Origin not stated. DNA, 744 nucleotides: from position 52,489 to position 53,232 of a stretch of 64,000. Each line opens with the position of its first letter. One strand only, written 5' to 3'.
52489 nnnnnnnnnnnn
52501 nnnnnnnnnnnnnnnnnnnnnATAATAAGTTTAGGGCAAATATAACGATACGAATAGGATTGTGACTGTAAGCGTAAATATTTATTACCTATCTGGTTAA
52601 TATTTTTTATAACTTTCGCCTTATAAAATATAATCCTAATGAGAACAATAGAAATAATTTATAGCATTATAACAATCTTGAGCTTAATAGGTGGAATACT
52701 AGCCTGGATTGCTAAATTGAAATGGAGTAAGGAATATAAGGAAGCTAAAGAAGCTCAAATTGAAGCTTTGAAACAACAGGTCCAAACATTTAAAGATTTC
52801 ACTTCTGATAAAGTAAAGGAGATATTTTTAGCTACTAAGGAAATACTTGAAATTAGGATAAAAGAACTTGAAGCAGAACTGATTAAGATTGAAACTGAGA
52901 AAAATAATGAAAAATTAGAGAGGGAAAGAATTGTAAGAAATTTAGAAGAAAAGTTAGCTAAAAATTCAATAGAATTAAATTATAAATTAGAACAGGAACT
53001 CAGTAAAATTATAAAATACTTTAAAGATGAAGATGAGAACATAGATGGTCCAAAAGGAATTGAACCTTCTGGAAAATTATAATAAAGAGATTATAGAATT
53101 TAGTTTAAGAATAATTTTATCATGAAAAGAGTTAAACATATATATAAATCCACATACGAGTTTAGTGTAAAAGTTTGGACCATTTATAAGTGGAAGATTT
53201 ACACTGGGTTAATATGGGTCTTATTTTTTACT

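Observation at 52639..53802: Two unknown membrane proteins next to the R-M pair: candidate abortive-infection or exclusion module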

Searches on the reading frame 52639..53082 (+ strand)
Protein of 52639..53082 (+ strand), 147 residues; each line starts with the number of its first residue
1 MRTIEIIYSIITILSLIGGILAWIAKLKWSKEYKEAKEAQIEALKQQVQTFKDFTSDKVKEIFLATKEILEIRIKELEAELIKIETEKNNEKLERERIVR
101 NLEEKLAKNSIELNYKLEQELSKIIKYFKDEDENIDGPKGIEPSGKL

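Call 4: search_protein_families(library=pfam, proteins=[window:52639-53082:+], max_evalue=1)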
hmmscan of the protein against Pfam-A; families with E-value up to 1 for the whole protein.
window:52639-53082:+ (147 aa): 6 families
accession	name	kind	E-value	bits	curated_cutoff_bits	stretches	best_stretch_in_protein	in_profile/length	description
PF24920.1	C2_TCB1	-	0.02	15.1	27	1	49-102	32-85/125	Tricalbin-1-like, C2 domain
PF20878.2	REST_helical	-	0.15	12.8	27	1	36-58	30-52/65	Helical region in REST corepressor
PF24838.2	8xMP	-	0.19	12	30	0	11-54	53-99/136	Octameric membrane protein family (8xMP)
PF07332.16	Phage_holin_3_6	-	0.24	11.9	28.4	1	12-52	77-116/116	Putative Actinobacterial Holin-X, holin superfamily III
PF00851.24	Peptidase_C6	-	0.51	9.6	25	1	35-136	60-158/440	Helper component proteinase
PF14282.11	FlxA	-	0.75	10.4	26.3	1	38-95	23-79/101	FlxA-like protein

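Call 5: search_protein_families(library=padloc, proteins=[window:52639-53082:+], max_evalue=1)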
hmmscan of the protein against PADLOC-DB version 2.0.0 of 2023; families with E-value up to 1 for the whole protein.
window:52639-53082:+ (147 aa): 7 families
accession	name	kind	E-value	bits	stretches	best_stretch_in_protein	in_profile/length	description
PDLC03841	LeoBC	-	0.0055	13.9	1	12-121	487-587/601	-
PDLC00612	ZorB1|ZorB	-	0.009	13.6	1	32-120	42-124/293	MotB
PDLC04633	PDC-M40C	-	0.047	11.2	1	35-125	178-268/317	-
PDLC00648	ZorA3|ZorA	-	0.11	9.2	1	28-126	410-508/692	MotA/ExbB/TolQ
PDLC02163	Avs2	-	0.11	8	1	30-133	292-396/1576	-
PDLC01156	Mem_02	-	0.19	9.5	1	10-49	49-84/235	Membrane protein (2TM) with a globular domain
PDLC04142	capH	-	0.28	10.3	1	68-134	5-71/103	capH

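Call 6: search_protein_families(library=phrogs, proteins=[window:52639-53082:+], max_evalue=0.1)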
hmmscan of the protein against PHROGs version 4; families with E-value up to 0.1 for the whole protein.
window:52639-53082:+ (147 aa): 3 families
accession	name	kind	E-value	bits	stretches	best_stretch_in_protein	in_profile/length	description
phrog_95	-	integration and excision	0.014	15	1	31-133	453-561/651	integrase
phrog_404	-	tail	0.04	15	1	7-104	19-112/118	minor tail protein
phrog_1009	-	unknown function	0.07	14.2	1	3-95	7-100/103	-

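Call 7: search_protein_families(library=ncbifam, proteins=[window:52639-53082:+], max_evalue=1)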
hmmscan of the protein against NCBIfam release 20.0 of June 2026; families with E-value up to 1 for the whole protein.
window:52639-53082:+ (147 aa): 7 families
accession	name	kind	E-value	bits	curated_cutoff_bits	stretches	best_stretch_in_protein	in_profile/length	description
TIGR04094.1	adjacent_YSIRK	equivalog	0.0067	15.4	200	1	7-126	65-185/383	YSIRK-targeted surface antigen transcriptional regulator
TIGR00966.2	transloc_SecF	equivalog_domain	0.026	14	160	1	4-110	7-105/279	protein translocase subunit SecF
NF046012.1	adhes_ESA_00282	equivalog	0.042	13.6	100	1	5-46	3-44/167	ESA_00282 family adhesion-associated protein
NF046005.2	near_gluc_PtsG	equivalog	0.066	13.5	45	1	3-47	2-47/85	MPN207a family PTS transporter accessory protein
NF038196.1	ferrodoxin_EFR1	subfamily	0.27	11.2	75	1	6-110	73-177/242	EFR1 family ferrodoxin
NF040756.1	corr_regen_AcsV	exception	0.32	9.3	800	1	51-126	98-178/632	corrinoid activation/regeneration protein AcsV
NF033930.1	pneumo_PspA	exception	0.6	8.8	850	1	33-132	180-277/659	pneumococcal surface protein A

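Call 9: find_homologous_proteins(query=window:52639-53082:+, max_evalue=0.01)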
Query window:52639-53082:+ (147 aa): 18 proteins with E <= 0.01 among 98 candidates.
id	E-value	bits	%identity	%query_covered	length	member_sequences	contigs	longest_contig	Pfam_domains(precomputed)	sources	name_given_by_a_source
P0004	9.1e-82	290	100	100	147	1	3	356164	-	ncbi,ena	-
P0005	1.1e-15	76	48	75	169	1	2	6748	-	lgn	-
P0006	1.2e-15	76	49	70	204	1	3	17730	-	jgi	-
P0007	9.8e-15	73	39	52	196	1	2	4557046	-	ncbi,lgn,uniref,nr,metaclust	ncbi:hypothetical protein Pse7367_0887 [Thalassoporum mexicanum PCC 7367]|uniref:hypothetical protei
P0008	1.5e-11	63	43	90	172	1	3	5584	-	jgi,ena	-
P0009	3.8e-11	61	49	46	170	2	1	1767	-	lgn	-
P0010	2.2e-10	59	48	51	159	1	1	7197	-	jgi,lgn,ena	-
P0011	1.0e-9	57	47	49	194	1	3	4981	-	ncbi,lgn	-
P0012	5.4e-9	54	51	52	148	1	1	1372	-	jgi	jgi:predicted RNase H-like nuclease (RuvC/YqgF family)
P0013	9.1e-9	54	42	80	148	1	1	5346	-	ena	-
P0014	1.0e-8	53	51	52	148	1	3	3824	-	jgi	jgi:predicted RNase H-like nuclease (RuvC/YqgF family)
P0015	1.0e-8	53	51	52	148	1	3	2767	-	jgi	jgi:predicted RNase H-like nuclease (RuvC/YqgF family)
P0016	1.1e-7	50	46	60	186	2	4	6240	PF00512.32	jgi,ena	-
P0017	2.3e-7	49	46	52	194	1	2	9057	-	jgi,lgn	-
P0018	4.5e-7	48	73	27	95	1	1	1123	-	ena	-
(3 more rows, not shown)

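Call 18: find_encoding_contigs(protein=P0007, flank=8000, max_places=2)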
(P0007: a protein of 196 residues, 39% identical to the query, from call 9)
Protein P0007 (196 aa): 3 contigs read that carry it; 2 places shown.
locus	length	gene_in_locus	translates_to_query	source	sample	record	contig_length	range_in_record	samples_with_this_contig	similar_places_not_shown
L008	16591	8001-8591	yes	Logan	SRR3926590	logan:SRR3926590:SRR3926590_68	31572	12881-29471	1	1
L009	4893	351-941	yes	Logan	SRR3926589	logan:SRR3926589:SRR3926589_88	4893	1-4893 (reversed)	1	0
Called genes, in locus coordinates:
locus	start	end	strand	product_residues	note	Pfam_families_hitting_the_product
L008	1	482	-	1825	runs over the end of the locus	PF13432:TPR_16, PF14559:TPR_19, PF13414:TPR_11, PF13414:TPR_11, PF13371:TPR_9, PF13424:TPR_12, PF13432:TPR_16, PF14559:TPR_19, +52 more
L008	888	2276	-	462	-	PF01134:GIDA (weak), PF07992:Pyr_redox_2, PF13738:Pyr_redox_3 (faint), PF00070:Pyr_redox, PF02852:Pyr_redox_dim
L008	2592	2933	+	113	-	PF05597:Phasin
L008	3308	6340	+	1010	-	PF18083:PutA_N, PF01619:Pro_dh, PF00171:Aldedh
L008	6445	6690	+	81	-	-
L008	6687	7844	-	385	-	PF00266:Aminotran_5, PF01212:Beta_elim_lyase, PF01041:DegT_DnrJ_EryC1 (weak)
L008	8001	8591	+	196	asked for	-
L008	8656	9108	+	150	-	-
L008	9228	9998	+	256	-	PF01113:DapB_N, PF05173:DapB_C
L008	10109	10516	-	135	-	PF02823:ATP-synt_DE_N, PF00401:ATP-synt_DE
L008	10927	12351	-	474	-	PF02874:ATP-synt_ab_N, PF00006:ATP-synt_ab, PF22919:ATP-synt_VA_C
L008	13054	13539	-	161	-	PF00502:Phycobilisome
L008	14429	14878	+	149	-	-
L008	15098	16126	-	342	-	PF10719:ComFB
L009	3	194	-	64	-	?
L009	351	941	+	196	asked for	-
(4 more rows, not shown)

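Call 19: find_encoding_contigs(protein=P0006, flank=8000, max_places=2)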
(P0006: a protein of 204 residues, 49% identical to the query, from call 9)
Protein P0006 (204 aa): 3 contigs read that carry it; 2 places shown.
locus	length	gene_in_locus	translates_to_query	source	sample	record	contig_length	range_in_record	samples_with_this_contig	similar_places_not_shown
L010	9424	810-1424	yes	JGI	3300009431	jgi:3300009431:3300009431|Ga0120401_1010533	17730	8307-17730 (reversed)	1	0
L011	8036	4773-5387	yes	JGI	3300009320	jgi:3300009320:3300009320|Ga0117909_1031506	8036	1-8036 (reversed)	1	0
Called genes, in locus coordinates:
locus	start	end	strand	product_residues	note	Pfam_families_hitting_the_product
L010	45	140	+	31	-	-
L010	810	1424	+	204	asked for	-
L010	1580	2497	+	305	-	PF16872:putAbiC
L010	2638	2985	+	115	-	-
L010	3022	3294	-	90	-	-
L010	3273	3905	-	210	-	PF12654:DUF3786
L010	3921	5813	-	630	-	PF00111:Fer2, PF17650:RACo_linker, PF17651:Raco_middle, PF14574:RACo_C_ter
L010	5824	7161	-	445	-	PF04060:FeS, PF03599:CdhD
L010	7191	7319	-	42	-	-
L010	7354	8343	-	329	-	PF10543:ORF6N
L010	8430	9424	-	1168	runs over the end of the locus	PF18537:CODH_A_N, PF03598:CdhC, PF19436:ACS_CODH_B_C, PF03599:CdhD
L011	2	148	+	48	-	?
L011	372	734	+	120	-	-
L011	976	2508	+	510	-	PF13360:PQQ_2 (weak), PF18962:Por_Secre_tail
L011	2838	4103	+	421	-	PF00246:Peptidase_M14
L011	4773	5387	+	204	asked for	-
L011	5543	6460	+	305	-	PF16872:putAbiC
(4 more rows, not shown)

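Call 22: find_encoding_contigs(protein=P0005, flank=8000, max_places=2)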
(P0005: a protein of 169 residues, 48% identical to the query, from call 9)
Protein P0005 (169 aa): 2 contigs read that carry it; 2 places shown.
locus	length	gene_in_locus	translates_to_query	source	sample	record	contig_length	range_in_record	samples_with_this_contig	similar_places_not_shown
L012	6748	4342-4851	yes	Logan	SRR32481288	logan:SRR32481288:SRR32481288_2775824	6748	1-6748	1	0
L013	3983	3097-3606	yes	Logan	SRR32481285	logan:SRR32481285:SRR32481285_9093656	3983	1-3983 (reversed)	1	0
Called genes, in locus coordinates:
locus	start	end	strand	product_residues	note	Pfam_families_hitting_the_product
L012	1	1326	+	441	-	?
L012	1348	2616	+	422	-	PF13289:SIR2_2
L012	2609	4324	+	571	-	PF01935:DUF87, PF10412:TrwB_AAD_bind (weak), PF12846:AAA_10 (faint), PF05872:HerA_C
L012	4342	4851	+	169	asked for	-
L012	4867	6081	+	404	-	PF13091:PLDc_2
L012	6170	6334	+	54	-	-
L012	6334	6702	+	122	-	-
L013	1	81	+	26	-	?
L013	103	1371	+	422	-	PF13289:SIR2_2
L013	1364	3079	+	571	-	PF01935:DUF87, PF10412:TrwB_AAD_bind (weak), PF12846:AAA_10 (faint), PF05872:HerA_C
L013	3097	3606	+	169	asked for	-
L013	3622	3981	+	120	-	?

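Call 23: find_encoding_contigs(protein=P0017, flank=8000, max_places=2)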
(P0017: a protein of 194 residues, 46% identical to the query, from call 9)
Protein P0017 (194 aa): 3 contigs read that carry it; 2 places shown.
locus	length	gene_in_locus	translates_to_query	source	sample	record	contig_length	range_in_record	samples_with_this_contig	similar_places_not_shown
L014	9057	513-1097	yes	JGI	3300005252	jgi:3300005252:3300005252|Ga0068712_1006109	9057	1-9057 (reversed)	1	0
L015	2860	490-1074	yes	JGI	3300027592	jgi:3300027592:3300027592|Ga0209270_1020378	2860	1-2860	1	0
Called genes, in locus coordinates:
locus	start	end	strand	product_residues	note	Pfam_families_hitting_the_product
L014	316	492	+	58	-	-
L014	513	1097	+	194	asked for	-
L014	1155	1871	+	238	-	-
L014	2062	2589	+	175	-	-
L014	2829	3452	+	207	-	-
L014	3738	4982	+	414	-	PF09594:GT87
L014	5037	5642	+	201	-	PF07081:DUF1349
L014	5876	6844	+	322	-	-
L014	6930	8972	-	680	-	PF08269:dCache_2, PF17200:sCache_2, PF00672:HAMP, PF00015:MCPsignal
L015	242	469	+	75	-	-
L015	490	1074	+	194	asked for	-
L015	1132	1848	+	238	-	-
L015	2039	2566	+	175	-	-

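Call 29: search_protein_families(library=pfam, proteins=[L014:1155-1868:+, L008:8656-9105:+, L012:4867-6078:+, L010:1580-2494:+, L010:2638-2982:+, L014:2062-2586:+, L014:316-489:+], max_evalue=0.1)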
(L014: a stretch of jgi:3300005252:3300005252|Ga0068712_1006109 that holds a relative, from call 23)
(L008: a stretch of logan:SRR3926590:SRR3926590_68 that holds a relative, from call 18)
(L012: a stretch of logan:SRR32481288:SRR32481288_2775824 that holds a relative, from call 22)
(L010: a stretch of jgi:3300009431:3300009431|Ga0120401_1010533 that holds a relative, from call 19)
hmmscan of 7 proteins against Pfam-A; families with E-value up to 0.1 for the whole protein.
L014:1155-1868:+ (238 aa): 2 families
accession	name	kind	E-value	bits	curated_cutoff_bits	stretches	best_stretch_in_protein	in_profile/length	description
PF14354.12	Lar_restr_allev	-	0.0028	18.3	28.6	1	17-73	3-45/58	Restriction alleviation protein Lar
PF05129.18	Zn_ribbon_Elf1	-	0.039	14.5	29.8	1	15-60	20-56/79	Transcription elongation factor Elf1 like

L008:8656-9105:+ (150 aa): 0 families

L012:4867-6078:+ (404 aa): 2 families
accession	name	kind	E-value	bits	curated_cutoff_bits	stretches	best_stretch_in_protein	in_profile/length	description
PF13091.12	PLDc_2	-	4.4e-09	36.7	27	1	14-132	1-129/132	PLD-like domain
PF18579.7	Raf1_HTH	-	0.011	15.8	27.3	0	333-353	32-52/61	Rubisco accumulation factor 1 helix turn helix domain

L010:1580-2494:+ (305 aa): 5 families
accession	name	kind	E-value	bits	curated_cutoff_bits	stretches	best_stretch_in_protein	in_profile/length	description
PF16872.10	putAbiC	-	2.5e-23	82.8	22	1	214-288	2-77/80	Putative phage abortive infection protein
PF20990.2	DUF2207_C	-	0.012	15.7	33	0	6-94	109-186/247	Predicted membrane protein (DUF2207) C-terminal domain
PF07083.16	DUF1351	-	0.088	13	27.8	0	3-31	77-105/210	Protein of unknown function (DUF1351)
PF07155.17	ECF-ribofla_trS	-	0.092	13.2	26.7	0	32-105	72-141/172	ECF-type riboflavin transporter, S component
PF01545.26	Cation_efflux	-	0.097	12.9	26.6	0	26-91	96-163/198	Cation efflux family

L010:2638-2982:+ (115 aa): 0 families

L014:2062-2586:+ (175 aa): 0 families

L014:316-489:+ (58 aa): 1 family
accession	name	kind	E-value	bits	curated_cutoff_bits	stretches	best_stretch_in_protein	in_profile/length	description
PF01025.24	GrpE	-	0.0015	18.7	25.8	1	10-57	44-91/165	GrpE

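Call 30: find_encoding_contigs(protein=P0010, flank=8000, max_places=2)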
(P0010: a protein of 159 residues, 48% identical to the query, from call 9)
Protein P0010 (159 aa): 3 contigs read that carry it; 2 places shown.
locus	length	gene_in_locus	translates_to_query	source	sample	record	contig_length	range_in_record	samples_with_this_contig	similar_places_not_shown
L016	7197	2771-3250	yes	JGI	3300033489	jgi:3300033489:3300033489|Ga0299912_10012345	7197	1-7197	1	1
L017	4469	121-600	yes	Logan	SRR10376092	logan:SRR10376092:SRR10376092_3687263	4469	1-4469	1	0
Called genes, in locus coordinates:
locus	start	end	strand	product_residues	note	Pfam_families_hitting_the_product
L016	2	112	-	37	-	?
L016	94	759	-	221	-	-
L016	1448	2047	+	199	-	PF00239:Resolvase, PF02796:HTH_7 (weak)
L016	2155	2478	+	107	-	PF05015:HigB-like_toxin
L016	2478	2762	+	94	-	-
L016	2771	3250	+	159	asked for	-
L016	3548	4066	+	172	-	-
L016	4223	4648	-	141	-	-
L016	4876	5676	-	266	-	-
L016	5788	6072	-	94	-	-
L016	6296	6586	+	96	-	PF01909:NTP_transf_2, PF18765:Polbeta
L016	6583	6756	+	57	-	PF01934:HepT-like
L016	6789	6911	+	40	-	PF01934:HepT-like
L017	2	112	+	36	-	?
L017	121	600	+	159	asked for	-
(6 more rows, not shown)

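Call 31: find_encoding_contigs(protein=P0008, flank=8000, max_places=2)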
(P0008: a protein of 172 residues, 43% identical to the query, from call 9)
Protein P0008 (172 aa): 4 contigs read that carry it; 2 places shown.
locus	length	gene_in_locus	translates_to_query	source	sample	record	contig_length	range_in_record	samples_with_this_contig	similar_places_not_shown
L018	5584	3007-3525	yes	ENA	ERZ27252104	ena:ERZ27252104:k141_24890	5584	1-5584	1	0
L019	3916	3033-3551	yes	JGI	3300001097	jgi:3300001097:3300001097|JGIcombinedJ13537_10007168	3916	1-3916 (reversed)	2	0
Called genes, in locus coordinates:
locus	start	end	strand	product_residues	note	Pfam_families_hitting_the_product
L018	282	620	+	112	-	PF01610:DDE_Tnp_ISL3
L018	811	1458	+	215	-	-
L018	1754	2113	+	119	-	PF01797:Y1_Tnp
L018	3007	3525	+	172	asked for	-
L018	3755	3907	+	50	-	-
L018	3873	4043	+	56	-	-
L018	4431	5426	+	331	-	PF01548:DEDD_Tnp_IS110, PF02371:Transposase_20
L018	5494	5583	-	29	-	?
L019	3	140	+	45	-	?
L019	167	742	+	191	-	PF13274:SocA_Panacea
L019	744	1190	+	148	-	-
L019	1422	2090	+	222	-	PF05598:DUF772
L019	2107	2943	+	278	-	PF01609:DDE_Tnp_1, PF13751:DDE_Tnp_1_6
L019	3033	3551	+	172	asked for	-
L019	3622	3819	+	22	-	-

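Call 43: find_related_loci(query=A1, collection=genome_contigs, flank=5000)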
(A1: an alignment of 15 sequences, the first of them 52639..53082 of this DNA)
Query A1 (147 aa) in genome_contigs; peptide patterns used: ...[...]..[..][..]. (x = any residue, [..] = any of these).
25 stretches matched a pattern; 16 encode a relative of the query (tblastn E <= 1e-3); 16 distinct loci.
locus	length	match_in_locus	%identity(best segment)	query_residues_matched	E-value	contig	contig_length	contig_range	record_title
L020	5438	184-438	48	4-81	4e-21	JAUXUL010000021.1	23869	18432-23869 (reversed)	MAG: Anaerolineales bacterium isolate C15_concoct.bin.116_sub C15_k141_318856, whole genome shotgun sequence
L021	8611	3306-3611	42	7-105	1e-19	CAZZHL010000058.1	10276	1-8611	MAG TPA_asm: uncultured Pirellulales bacterium isolate binchicken_co34_270 genome assembly, contig: NODE_11363_length_10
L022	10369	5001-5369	41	5-114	1e-18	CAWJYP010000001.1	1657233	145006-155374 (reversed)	MAG: uncultured Chloroflexia bacterium isolate MFD03899.bin.2.199 genome assembly, contig: contig_426, whole genome shot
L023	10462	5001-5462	35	4-132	1e-18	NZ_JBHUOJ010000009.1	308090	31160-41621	Christiangramia antarctica strain KCTC 52925 platanus_K_17_124_9, whole genome shotgun sequence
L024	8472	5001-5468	36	2-136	1e-18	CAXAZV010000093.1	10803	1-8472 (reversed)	MAG TPA_asm: uncultured Antarcticibacterium sp. isolate ERR599352_concoct_69 genome assembly, contig: ERZ2772589.2357, w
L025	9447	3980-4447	34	2-136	4e-18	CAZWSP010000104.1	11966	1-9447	MAG TPA_asm: uncultured Antarcticibacterium sp. isolate SRP118108_co5_56 genome assembly, contig: NODE_5683_length_11966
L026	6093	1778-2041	44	7-87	1e-17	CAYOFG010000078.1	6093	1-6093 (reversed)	MAG TPA_asm: uncultured Clostridia bacterium isolate binchicken_co376_202 genome assembly, contig: NODE_17719_length_609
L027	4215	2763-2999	47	10-81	7e-17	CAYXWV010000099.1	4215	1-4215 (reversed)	MAG TPA_asm: uncultured Anaerolinea sp. isolate SRP192927_co3_446 genome assembly, contig: NODE_64521_length_4215_cov_29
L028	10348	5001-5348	40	2-94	1e-16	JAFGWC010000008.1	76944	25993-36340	MAG: Bacteroidales bacterium isolate ZodW_Metabat.217 k87_266866, whole genome shotgun sequence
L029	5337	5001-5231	42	3-72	7e-16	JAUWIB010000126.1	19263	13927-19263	MAG: bacterium isolate CSMAG_2283 CSMAG_2283_k141_1976645_length_19263_cov_10.9885, whole genome shotgun sequence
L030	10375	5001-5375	29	10-138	3e-15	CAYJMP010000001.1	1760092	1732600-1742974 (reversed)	MAG TPA_asm: uncultured Ignavibacteria bacterium isolate ERP124720_co1_51 genome assembly, contig: NODE_1_length_1760092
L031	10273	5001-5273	42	1-91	2e-14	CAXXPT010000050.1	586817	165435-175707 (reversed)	MAG: Prolixibacteraceae bacterium isolate b6f318f8-4994-49de-8556-7236ee9170bb genome assembly, contig: contig_50, whole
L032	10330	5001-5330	35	6-119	3e-14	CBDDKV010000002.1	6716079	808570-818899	MAG: Bacteroidales bacterium isolate 9480fe01-225e-458e-b31c-9252802a2ee0 genome assembly, contig: contig_2, whole genom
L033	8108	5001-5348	32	1-109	7e-14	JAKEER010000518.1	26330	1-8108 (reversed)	MAG: Acidobacteria bacterium isolate PMV_1.51 PMV_1.51.k101_768418, whole genome shotgun sequence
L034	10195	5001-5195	48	10-67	2e-13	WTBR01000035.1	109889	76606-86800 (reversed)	MAG: Bacteroidales bacterium isolate GLR59 c_000000129300, whole genome shotgun sequence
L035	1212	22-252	34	2-71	2e-11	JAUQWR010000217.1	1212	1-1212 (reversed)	MAG: Candidatus Kapaibacterium sp. isolate BIN8 contig_89358, whole genome shotgun sequence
